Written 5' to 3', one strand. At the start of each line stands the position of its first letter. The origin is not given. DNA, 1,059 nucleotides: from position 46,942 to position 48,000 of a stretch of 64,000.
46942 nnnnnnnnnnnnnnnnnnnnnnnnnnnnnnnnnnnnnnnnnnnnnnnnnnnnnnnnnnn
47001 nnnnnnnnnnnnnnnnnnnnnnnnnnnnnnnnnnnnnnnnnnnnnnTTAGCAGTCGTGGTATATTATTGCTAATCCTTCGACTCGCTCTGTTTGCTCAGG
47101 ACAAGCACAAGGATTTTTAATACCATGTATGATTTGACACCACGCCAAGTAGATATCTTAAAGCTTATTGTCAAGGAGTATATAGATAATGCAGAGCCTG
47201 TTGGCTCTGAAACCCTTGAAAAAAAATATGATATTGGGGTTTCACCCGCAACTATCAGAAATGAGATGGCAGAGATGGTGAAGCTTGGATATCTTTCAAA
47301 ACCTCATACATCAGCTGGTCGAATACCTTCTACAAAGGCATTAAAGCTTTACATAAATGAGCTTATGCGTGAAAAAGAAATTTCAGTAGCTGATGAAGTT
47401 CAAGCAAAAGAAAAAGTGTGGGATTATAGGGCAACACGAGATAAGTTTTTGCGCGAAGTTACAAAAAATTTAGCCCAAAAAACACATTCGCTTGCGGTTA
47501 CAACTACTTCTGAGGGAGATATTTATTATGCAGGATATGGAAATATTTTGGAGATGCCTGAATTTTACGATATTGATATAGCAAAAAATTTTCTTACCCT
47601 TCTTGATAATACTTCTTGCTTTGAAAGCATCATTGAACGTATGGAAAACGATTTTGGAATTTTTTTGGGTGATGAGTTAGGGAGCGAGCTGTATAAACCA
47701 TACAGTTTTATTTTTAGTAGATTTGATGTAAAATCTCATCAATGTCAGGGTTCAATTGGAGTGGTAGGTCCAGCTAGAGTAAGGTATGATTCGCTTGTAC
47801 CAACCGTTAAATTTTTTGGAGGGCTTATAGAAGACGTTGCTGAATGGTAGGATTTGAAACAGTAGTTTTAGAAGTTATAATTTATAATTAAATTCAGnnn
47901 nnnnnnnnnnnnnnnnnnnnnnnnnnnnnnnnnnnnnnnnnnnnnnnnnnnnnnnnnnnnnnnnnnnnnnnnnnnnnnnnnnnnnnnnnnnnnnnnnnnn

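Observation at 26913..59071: Complete HrcA regulon in one window, driven by a variant CIRCE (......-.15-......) with non-canonical inner arms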

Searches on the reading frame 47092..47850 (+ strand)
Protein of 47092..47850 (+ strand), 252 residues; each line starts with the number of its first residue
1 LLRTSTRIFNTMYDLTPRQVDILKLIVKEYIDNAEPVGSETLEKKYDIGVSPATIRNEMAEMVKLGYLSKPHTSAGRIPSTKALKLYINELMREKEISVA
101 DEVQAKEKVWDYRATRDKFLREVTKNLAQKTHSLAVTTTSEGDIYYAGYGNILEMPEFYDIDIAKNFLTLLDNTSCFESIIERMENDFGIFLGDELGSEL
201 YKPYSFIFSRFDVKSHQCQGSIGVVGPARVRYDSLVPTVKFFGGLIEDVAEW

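Call 8: search_protein_families(library=pfam, proteins=[window:47092-47850:+], max_evalue=0.01)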
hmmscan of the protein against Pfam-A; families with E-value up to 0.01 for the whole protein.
window:47092-47850:+ (252 aa): 2 families
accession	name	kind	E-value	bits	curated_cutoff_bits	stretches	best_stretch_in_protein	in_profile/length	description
PF01628.27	HrcA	-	6.2e-18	66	22.2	1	83-235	73-214/215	HrcA protein C terminal domain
PF03444.21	HrcA_DNA-bdg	-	0.00076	19.5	21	1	14-85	1-71/79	Winged helix-turn-helix transcription repressor, HrcA DNA-binding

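Call 10: search_solved_structures(query=window:47092-47850:+, max_evalue=1, show_alignments=2)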
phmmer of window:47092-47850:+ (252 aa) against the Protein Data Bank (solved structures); distinct sequences matched with E-value up to 1: 1.
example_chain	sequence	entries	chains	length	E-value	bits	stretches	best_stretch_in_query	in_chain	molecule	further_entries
1stz_A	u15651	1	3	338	8.1e-18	68.2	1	11-102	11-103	Heat-inducible transcription repressor hrcA homolog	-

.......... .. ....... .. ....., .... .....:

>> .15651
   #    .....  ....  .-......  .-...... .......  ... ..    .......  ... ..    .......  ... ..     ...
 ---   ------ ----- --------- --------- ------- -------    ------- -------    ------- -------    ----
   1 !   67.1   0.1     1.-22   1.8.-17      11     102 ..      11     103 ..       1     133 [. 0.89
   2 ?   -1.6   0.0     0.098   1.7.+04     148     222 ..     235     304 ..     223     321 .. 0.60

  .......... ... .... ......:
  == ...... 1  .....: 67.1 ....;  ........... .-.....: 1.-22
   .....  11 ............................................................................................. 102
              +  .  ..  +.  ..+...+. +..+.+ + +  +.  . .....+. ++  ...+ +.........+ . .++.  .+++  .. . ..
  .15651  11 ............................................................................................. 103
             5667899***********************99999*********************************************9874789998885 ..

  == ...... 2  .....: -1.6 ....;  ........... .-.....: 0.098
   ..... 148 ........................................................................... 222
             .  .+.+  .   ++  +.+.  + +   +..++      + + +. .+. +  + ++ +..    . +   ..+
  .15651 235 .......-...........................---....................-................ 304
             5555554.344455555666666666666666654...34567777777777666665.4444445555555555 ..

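Call 12: find_homologous_proteins(query=window:47125-47847:+)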
Query window:47125-47847:+ (241 aa): 7783 proteins with E <= 0.001 among 8000 candidates; the best 120 are listed.
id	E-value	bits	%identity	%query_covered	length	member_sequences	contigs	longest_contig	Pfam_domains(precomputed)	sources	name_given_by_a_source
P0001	4.3e-151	519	96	100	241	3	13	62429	PF01628.28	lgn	-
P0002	7.3e-142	489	89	100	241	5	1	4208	PF01628.28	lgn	-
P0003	4.9e-141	486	88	100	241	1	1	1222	PF01628.28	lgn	-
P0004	1.7e-137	475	87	100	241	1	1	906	PF01628.28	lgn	-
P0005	9.5e-133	459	85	100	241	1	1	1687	PF01628.28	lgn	-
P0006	1.4e-131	455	84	100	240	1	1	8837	PF01628.28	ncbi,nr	ncbi:MAG: hypothetical protein KA035_02900 [Candidatus Levybacteria bacterium]|nr:hypothetical prote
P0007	1.9e-131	455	84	100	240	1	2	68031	PF01628.28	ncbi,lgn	-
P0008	2.4e-131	454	83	100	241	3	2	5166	PF01628.28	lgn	-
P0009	9.0e-131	453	85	100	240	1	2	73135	PF01628.28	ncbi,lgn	-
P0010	1.2e-130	452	85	100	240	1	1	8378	PF01628.28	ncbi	-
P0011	1.3e-130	452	84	100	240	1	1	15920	PF01628.28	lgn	-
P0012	4.8e-130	450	83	100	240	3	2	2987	PF01628.28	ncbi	-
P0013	2.8e-128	444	82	100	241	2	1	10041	PF01628.28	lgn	-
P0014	2.8e-128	444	83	100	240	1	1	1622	PF01628.28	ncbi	-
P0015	3.1e-127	441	82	100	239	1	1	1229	PF01628.28,PF03444.22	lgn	-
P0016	3.6e-127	441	80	100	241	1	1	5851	PF01628.28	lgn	-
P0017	5.0e-127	440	80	100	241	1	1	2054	PF01628.28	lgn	-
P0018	9.5e-127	439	79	100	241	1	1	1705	PF01628.28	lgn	-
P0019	3.1e-126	438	81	100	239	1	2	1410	PF01628.28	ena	-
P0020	1.0e-125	436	81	100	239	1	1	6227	PF01628.28,PF03444.22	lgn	-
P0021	1.1e-125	436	81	100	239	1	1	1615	PF01628.28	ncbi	-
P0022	2.6e-125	435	82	100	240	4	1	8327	PF01628.28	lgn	-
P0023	2.9e-125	435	80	100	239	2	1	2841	PF01628.28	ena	-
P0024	1.4e-124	432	80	100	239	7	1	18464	PF01628.28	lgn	-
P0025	6.8e-124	430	78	100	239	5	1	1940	PF01628.28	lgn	-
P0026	7.0e-124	430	80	100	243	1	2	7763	PF01628.28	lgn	-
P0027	6.7e-122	424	80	100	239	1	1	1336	PF01628.28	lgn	-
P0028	5.4e-121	421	78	100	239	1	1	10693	PF01628.28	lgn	-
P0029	1.2e-119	416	76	100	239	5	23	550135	PF01628.28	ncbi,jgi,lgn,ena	jgi:heat-inducible transcriptional repressor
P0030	2.3e-114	399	73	100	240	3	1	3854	PF01628.28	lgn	-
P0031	8.3e-114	397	72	100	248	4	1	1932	PF01628.28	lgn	-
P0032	1.7e-111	389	69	100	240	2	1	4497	PF01628.28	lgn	-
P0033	2.5e-110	386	68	100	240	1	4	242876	PF01628.28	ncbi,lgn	-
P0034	3.8e-110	385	70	100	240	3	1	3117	PF01628.28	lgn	-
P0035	2.2e-109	383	70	100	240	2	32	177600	PF01628.28,PF03444.22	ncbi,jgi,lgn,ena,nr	ncbi:MAG: hypothetical protein COX79_05165 [Candidatus Levybacteria bacterium CG_4_10_14_0_2_um_filt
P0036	2.4e-109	382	69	100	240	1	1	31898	PF01628.28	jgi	jgi:heat-inducible transcriptional repressor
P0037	5.2e-109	381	69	100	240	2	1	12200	PF01628.28,PF03444.22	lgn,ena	-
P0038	7.3e-109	381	70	100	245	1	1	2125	PF01628.28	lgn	-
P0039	7.5e-109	381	68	100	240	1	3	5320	PF01628.28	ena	-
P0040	9.2e-109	381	69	100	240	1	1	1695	PF01628.28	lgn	-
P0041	1.1e-108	380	69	100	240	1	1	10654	PF01628.28,PF03444.22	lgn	-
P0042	1.7e-108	380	68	100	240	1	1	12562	PF01628.28,PF03444.22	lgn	-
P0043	5.8e-108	378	68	100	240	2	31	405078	PF01628.28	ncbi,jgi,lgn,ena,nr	ncbi:MAG: hypothetical protein A3C30_04250 [Candidatus Levybacteria bacterium RIFCSPHIGHO2_02_FULL_4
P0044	5.9e-108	378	67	100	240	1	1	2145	PF01628.28,PF03444.22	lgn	-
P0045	7.3e-108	378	69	100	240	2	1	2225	PF01628.28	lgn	-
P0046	2.1e-107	376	67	100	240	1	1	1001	PF01628.28,PF03444.22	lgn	-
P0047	2.8e-107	376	66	100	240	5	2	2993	PF01628.28,PF03444.22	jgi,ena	-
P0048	3.0e-107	376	69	100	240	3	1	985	PF01628.28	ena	-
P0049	9.0e-107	374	68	100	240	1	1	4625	PF01628.28,PF03444.22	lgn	-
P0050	1.2e-106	374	68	100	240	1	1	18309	PF01628.28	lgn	-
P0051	1.6e-106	373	66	100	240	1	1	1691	PF01628.28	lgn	-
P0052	3.9e-106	372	66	100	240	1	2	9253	PF01628.28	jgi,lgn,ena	-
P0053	5.5e-106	371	65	100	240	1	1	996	PF01628.28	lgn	-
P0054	8.2e-106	371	66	100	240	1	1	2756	PF01628.28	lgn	-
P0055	1.0e-105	371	69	100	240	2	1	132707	PF01628.28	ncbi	-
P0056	1.0e-105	371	66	100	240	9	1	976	PF01628.28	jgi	-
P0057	1.3e-105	370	66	100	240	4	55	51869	PF01628.28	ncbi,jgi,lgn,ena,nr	ncbi:MAG: hypothetical protein A3C27_03130 [Candidatus Levybacteria bacterium RIFCSPHIGHO2_02_FULL_3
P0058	1.5e-105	370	66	100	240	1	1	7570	PF01628.28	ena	-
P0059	2.0e-105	370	66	100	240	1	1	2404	PF01628.28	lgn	-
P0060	2.2e-105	370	67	100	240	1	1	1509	PF01628.28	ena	-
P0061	2.4e-105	369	66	100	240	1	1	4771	PF01628.28,PF03444.22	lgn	-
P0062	2.5e-105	369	68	100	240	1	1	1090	PF01628.28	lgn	-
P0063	2.6e-105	369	66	100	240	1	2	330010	PF01628.28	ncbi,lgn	-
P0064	3.4e-105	369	66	100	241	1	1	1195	PF01628.28,PF03444.22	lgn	-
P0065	3.5e-105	369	66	100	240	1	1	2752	PF01628.28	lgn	-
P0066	3.8e-105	369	66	100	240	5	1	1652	PF01628.28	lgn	-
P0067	5.1e-105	368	65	100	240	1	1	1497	PF01628.28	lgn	-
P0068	5.6e-105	368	65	100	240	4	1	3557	PF01628.28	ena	-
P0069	5.9e-105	368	66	100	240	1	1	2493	PF01628.28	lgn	-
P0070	6.1e-105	368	65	100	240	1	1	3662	PF01628.28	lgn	-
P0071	6.2e-105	368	65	100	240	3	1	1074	PF01628.28,PF03444.22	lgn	-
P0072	6.4e-105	368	67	100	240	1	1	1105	PF01628.28,PF03444.22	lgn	-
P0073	7.2e-105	368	66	100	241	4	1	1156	PF01628.28,PF03444.22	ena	-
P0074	7.4e-105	368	68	100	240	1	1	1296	PF01628.28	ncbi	-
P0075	7.7e-105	368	64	100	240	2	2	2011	PF01628.28,PF03444.22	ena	-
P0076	9.6e-105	367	65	100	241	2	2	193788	PF01628.28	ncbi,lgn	-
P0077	1.3e-104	367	68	100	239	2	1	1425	PF01628.28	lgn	-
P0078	1.3e-104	367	66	100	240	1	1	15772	PF01628.28,PF03444.22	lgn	-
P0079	1.7e-104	367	66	100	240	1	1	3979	PF01628.28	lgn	-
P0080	1.7e-104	367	66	100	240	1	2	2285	PF01628.28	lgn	-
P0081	1.7e-104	367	65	100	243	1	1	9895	PF01628.28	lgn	-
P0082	3.2e-104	366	66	100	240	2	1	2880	PF01628.28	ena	-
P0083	3.3e-104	366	66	100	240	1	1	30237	PF01628.28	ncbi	-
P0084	3.9e-104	365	66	100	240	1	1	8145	PF01628.28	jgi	-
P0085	4.0e-104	365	65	100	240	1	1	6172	PF01628.28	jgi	jgi:heat-inducible transcriptional repressor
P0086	4.5e-104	365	66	100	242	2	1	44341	PF01628.28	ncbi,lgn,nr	ncbi:MAG TPA: hypothetical protein VHE53_04545 [Patescibacteria group bacterium]|nr:hypothetical pro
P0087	4.8e-104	365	67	100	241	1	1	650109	PF01628.28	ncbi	-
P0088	6.3e-104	365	66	100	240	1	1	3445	PF01628.28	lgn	-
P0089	1.4e-103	364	64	100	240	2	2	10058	PF01628.28,PF03444.22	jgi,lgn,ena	-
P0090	1.6e-103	363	66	100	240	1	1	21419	PF01628.28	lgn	-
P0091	1.6e-103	363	66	100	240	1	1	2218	PF01628.28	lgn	-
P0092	1.8e-103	363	65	100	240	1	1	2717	PF01628.28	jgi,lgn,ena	-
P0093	1.9e-103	363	64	100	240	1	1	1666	PF01628.28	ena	-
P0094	2.2e-103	363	66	100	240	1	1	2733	PF01628.28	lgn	-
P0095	2.6e-103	363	66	100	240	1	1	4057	PF01628.28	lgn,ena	-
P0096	2.7e-103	363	63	100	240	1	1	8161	PF01628.28,PF03444.22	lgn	-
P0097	2.8e-103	363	65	100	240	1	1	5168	PF01628.28,PF03444.22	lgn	-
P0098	4.1e-103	362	63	100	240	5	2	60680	PF01628.28,PF03444.22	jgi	jgi:heat-inducible transcriptional repressor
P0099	4.9e-103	362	64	100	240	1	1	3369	PF01628.28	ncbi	-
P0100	5.2e-103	362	65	100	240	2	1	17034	PF01628.28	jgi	jgi:heat-inducible transcriptional repressor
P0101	6.1e-103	362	63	100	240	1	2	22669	PF01628.28,PF03444.22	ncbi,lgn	-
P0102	6.9e-103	361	67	100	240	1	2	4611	PF01628.28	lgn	-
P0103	7.6e-103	361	64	100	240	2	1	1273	PF01628.28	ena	-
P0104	8.3e-103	361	66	100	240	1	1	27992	PF01628.28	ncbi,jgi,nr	ncbi:hypothetical protein C4577_04375 [Candidatus Parcubacteria bacterium]|nr:MAG: hypothetical prot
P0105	1.0e-102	361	65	100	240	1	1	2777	PF01628.28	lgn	-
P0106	1.6e-102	360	66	100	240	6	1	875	PF01628.28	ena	-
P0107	1.7e-102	360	65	100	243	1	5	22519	PF01628.28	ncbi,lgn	-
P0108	2.5e-102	360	64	100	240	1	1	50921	PF01628.28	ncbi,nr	ncbi:MAG TPA: hypothetical protein VG965_01150 [Patescibacteria group bacterium]|nr:hypothetical pro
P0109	2.8e-102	359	64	100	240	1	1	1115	PF01628.28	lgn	-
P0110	3.3e-102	359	66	100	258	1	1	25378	PF01628.28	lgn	-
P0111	3.4e-102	359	64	100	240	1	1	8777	PF01628.28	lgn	-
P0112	3.5e-102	359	64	100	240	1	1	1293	PF01628.28,PF03444.22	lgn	-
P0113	5.8e-102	358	64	100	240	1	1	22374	PF01628.28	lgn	-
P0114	5.9e-102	358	65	100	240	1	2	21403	PF01628.28,PF03444.22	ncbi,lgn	-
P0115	7.0e-102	358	65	100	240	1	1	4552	PF01628.28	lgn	-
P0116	8.5e-102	358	63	100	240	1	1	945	PF01628.28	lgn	-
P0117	1.2e-101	357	63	100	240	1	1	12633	PF01628.28,PF03444.22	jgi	-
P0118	1.7e-101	357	63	100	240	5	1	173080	PF01628.28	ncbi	-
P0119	1.8e-101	357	64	100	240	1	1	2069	PF01628.28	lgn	-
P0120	2.2e-101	356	64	100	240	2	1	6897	PF01628.28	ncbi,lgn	-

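Call 15: find_related_loci(query=A1, collection=genome_contigs, flank=10000)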
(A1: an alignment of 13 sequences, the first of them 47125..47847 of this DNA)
Query A1 (241 aa) in genome_contigs; peptide patterns used: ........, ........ (x = any residue, [..] = any of these).
600 stretches matched a pattern (row limit reached: there are more); 595 encode a relative of the query (tblastn E <= 1e-3); the best 80 are kept; 80 distinct loci.
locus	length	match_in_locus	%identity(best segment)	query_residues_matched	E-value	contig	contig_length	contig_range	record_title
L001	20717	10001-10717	76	1-241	2e-126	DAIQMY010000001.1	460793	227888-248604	MAG TPA_asm: Candidatus Levyibacteriota bacterium isolate CTOTU2445 NODE_4_length_460793_cov_8.496773, whole genome shot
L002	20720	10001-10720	61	1-241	7e-104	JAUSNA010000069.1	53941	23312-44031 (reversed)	MAG: Candidatus Levyibacteriota bacterium isolate E19_metabat.bin.104 E19_k141_378344, whole genome shotgun sequence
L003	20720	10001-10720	61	1-241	8e-103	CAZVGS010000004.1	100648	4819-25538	MAG TPA_asm: uncultured Gammaproteobacteria bacterium isolate binchicken_co16_182 genome assembly, contig: NODE_347_leng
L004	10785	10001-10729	55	1-241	7e-92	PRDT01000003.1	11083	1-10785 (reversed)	MAG: Candidatus Levyibacteriota bacterium isolate Amazon FNV 2010 10 14 contig_45_788411063length11083multi5in0, whole g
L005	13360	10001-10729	55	1-241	3e-89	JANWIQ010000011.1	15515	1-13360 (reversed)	MAG: Candidatus Paceibacterota bacterium isolate CRAIB_MAG45 c_000000012416, whole genome shotgun sequence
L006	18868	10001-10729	54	1-241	2e-88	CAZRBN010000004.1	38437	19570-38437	MAG TPA_asm: uncultured Gammaproteobacteria bacterium isolate SRP272529_co1_183 genome assembly, contig: NODE_1446_lengt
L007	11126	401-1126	55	1-241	5e-88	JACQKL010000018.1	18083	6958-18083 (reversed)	MAG: Candidatus Levyibacteriota bacterium isolate NC_groundwater_1176_Ag_S-0.1um_36_263 S_p1_S3_coassembly_k141_856601,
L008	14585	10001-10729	55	1-241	4e-88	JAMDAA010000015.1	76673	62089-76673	MAG: Patescibacteria group bacterium isolate FK_Sedi_B_Bin.274 NODE_688_length_76673_cov_21.6862, whole genome shotgun s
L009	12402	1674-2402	53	1-241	6e-87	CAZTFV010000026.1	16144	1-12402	MAG TPA_asm: uncultured Gammaproteobacteria bacterium isolate SRP269290_co1_791 genome assembly, contig: NODE_4849_lengt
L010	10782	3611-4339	53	1-241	6e-87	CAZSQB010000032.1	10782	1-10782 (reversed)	MAG TPA_asm: uncultured Gammaproteobacteria bacterium isolate SRP269290_co3_983 genome assembly, contig: NODE_7657_lengt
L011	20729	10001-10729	53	1-241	2e-86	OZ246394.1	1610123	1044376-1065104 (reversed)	MAG: uncultured Gammaproteobacteria bacterium isolate SRP292972_co1_11 genome assembly, chromosome: 1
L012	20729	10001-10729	52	1-241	2e-86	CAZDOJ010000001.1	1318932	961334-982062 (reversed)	MAG TPA_asm: uncultured Gammaproteobacteria bacterium isolate SRP292972_co3_93 genome assembly, contig: NODE_1_length_13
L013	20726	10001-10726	52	1-241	5e-86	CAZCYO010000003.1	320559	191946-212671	MAG TPA_asm: uncultured Gammaproteobacteria bacterium isolate SRP278252_co1_715 genome assembly, contig: NODE_17_length_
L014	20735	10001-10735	51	1-241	7e-86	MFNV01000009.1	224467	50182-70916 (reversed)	MAG: Candidatus Levybacteria bacterium RIFCSPHIGHO2_01_FULL_41_15 rifcsphigho2_01_scaffold_837, whole genome shotgun seq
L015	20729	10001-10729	53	1-241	2e-85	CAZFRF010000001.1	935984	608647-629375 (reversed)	MAG TPA_asm: uncultured Gammaproteobacteria bacterium isolate SRP292972_co1_100 genome assembly, contig: NODE_5_length_9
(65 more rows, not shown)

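Call 30: predict_structure(alignment_id=A1)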
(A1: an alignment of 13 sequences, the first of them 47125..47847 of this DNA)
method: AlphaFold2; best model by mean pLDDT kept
length: 241 residues; sequences in the alignment: 13
mean_pLDDT: 48.1   pTM: 0.35
mean pLDDT of the five models: 48.1, 43.5, 43.0, 42.5, 40.1
residues with pLDDT >= 90: 0; 70-90: 0; 50-70: 106; < 50: 135
segments of 3 or more residues with pLDDT < 50: 21-38, 60-66, 129-133, 141-241
pLDDT, mean of each block of 10 residues (from residue 1): 58 63 43 43 59 54 49 62 62 61 59 58 50 50 43 40 41 36 37 42 46 39 27 34 35
secondary structure, 60 per line:
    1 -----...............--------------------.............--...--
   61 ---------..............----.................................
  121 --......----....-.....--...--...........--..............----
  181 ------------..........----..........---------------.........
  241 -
elements in order: H6-20 H41-53 H70-83 H88-120 E123-128 E133-136 H138-142 H150-160 H163-176 E193-202 E207-216 H232-240
